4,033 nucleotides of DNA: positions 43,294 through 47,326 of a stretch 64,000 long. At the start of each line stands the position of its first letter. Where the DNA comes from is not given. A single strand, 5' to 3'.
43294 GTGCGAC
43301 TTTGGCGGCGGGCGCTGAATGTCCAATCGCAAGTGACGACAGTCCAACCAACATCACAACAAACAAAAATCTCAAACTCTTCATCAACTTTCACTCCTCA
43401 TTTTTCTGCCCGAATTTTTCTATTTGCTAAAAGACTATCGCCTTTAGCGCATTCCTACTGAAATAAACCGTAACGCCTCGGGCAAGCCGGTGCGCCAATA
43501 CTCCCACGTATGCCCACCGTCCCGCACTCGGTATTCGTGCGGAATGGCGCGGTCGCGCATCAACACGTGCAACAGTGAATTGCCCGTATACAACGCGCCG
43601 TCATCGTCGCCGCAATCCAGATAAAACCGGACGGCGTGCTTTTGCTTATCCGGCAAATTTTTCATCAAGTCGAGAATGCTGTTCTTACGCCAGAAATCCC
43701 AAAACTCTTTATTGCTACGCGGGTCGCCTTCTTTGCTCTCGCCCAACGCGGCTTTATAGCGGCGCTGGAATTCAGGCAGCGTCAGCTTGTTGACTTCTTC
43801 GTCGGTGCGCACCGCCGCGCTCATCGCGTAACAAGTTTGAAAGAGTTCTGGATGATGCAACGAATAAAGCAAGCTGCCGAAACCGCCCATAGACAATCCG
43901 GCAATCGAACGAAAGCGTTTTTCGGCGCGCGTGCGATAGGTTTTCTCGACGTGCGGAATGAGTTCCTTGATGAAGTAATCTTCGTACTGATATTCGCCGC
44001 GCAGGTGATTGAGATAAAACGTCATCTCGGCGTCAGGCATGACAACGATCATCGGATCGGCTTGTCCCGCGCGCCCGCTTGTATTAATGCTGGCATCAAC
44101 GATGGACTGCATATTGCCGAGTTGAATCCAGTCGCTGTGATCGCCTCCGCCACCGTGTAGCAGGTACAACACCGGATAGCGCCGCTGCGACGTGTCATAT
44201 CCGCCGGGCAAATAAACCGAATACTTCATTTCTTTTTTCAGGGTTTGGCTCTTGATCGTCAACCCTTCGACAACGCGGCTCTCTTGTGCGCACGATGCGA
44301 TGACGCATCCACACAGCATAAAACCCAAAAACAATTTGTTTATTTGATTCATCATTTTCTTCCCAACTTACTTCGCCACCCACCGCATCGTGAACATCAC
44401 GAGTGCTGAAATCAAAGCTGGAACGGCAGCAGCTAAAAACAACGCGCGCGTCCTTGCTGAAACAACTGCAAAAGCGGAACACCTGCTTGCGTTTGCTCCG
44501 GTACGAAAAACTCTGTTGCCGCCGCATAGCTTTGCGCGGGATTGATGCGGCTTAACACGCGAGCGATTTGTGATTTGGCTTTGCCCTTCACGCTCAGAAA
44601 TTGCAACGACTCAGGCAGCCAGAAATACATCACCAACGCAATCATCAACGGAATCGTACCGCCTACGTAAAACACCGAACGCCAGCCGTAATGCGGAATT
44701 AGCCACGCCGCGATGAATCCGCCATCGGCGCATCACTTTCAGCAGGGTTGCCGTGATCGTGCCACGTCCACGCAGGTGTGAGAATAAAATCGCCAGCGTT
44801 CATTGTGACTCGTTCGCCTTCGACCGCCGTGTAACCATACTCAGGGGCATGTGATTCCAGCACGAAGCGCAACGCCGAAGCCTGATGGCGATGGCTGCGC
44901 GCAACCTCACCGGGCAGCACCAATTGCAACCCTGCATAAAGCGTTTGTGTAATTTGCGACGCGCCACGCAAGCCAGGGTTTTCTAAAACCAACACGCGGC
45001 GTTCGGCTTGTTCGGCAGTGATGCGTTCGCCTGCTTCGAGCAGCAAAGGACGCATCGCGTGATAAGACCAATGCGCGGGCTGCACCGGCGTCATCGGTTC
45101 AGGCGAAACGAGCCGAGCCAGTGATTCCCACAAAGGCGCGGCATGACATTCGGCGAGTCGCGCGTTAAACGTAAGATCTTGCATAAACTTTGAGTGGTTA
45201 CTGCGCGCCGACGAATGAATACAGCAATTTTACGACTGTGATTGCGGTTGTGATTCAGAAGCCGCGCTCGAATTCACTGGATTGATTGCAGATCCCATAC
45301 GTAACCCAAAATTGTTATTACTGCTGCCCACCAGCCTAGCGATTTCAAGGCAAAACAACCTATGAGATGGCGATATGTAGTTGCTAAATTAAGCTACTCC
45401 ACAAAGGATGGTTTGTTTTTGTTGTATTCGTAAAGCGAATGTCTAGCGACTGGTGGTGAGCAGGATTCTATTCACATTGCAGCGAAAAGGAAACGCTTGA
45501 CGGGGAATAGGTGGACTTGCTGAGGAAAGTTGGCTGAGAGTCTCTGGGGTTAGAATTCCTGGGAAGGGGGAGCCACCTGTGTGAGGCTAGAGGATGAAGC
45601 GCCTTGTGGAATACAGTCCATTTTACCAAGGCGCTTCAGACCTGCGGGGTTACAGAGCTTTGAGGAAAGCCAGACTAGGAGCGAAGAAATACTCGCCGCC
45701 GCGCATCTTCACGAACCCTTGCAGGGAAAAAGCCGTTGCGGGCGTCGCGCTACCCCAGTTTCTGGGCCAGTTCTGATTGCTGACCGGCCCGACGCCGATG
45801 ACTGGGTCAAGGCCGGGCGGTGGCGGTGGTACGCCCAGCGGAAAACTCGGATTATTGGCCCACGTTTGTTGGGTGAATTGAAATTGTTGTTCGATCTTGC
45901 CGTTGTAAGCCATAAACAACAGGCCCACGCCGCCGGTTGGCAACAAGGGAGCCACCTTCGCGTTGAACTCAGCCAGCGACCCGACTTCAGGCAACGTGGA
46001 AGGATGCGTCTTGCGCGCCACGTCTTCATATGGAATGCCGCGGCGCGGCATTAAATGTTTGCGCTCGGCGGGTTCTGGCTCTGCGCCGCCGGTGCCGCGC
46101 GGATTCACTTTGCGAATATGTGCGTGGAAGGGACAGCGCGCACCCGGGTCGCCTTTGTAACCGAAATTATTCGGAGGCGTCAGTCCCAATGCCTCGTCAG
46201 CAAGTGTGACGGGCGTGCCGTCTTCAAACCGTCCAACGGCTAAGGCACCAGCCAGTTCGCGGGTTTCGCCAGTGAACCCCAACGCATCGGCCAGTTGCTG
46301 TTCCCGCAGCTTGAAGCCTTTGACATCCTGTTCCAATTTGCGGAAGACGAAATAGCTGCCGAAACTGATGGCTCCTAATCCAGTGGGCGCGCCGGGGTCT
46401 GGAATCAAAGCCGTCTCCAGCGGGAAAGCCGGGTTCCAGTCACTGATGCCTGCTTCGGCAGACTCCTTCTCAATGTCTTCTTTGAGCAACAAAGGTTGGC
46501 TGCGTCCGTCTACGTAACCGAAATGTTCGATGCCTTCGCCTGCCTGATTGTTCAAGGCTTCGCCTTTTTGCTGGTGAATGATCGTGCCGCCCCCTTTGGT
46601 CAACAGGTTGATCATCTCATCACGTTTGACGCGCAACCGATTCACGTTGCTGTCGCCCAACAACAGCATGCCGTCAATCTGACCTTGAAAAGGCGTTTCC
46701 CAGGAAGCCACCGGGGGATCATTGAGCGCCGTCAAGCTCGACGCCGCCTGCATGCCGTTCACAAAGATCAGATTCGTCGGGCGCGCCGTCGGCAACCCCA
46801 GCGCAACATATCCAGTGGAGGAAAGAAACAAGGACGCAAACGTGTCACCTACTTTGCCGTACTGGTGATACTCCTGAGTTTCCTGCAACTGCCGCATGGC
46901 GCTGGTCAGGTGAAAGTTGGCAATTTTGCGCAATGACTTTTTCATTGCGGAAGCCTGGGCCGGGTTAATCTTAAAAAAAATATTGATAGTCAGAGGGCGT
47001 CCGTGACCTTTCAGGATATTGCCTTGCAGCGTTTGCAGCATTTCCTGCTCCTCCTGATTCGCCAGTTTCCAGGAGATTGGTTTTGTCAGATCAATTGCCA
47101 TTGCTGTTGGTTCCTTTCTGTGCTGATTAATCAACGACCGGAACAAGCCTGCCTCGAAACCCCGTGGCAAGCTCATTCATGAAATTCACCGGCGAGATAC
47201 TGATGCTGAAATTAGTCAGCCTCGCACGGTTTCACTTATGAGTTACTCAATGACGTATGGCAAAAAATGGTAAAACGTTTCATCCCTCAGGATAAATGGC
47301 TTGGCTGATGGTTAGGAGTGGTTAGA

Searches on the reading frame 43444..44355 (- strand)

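Call 5: search_protein_families(library=pfam, proteins=[window:43444-44355:-])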
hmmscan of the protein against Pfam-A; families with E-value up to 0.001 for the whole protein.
window:43444-44355:- (303 aa): 3 families
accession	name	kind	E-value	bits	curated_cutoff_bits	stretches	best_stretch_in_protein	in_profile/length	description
PF00756.26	Esterase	-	1.7e-41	143.1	22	1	36-297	1-250/251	Putative esterase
PF00561.26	Abhydrolase_1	-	1.6e-06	28.4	25.8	1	153-227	75-154/245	alpha/beta hydrolase fold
PF12146.15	Hydrolase_4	-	0.00027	20.8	27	1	119-193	49-119/239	Serine aminopeptidase, S33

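Call 6: search_protein_families(library=ncbifam, proteins=[window:43444-44355:-])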
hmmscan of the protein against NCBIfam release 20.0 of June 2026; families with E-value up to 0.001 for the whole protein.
window:43444-44355:- (303 aa): 5 families
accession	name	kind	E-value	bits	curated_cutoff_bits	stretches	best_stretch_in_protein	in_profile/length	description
NF041944.1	Xylase_Ferestase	equivalog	1.2e-22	80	1200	1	30-189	469-631/694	bifunctional endo-1,4-beta-xylanase/feruloyl esterase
NF058612.1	GTNG0744Estse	equivalog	8.9e-13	48.7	450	1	28-191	7-167/242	GTNG_0744 family esterase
NF007758.0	PRK10439.1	equivalog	1.1e-12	47.6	222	1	27-296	182-408/418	enterochelin esterase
TIGR02821.1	fghA_ester_D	equivalog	2e-12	47.3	281.7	1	34-182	18-173/275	S-formylglutathione hydrolase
NF050058.1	e_dPHAscl_type1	hypoth_equivalog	2.6e-09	37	150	1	41-181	6-138/276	extracellular catalytic domain type 1 short-chain-length polyhydroxyalkanoate depolymerase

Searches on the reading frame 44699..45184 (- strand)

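Call 24: search_protein_families(library=pfam, proteins=[window:44699-45184:-])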
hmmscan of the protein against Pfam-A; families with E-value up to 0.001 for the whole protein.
window:44699-45184:- (161 aa): 1 family
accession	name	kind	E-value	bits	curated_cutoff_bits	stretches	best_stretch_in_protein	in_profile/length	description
PF07883.17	Cupin_2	-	2.4e-12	46.8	27.2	1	86-152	2-64/70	Cupin domain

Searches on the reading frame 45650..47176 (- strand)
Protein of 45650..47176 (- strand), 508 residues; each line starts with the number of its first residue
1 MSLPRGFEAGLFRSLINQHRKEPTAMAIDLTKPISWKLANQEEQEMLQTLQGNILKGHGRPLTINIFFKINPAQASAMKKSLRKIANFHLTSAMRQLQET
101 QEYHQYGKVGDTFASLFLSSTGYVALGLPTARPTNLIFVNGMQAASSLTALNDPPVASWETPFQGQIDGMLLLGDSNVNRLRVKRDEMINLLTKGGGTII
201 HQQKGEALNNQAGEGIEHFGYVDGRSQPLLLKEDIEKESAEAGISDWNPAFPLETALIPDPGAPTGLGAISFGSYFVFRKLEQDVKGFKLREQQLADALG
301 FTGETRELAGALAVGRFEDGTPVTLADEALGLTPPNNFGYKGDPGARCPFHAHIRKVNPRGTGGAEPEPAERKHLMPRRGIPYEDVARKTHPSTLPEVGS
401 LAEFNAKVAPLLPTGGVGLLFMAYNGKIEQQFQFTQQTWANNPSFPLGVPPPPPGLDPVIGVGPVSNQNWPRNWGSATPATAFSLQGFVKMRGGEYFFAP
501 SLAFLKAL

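Call 24: search_protein_families(library=pfam, proteins=[window:45650-47176:-])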
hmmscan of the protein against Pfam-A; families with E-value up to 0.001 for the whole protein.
window:45650-47176:- (508 aa): 1 family
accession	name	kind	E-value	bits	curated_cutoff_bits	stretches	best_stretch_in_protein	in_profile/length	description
PF21105.3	DyP_N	-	3.9e-09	37.3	27.5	1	50-192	2-147/163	DyP dimeric alpha+beta barrel domain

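Call 52: search_protein_families(library=ncbifam, proteins=[window:45650-47176:-], max_evalue=1e-10)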
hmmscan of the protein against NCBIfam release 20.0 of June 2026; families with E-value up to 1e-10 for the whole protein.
window:45650-47176:- (508 aa): 1 family
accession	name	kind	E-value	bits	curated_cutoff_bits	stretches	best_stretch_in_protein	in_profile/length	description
TIGR01413.1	Dyp_perox_fam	superfamily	2.2e-25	89.6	100.5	1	51-504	1-322/323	Dyp-type peroxidase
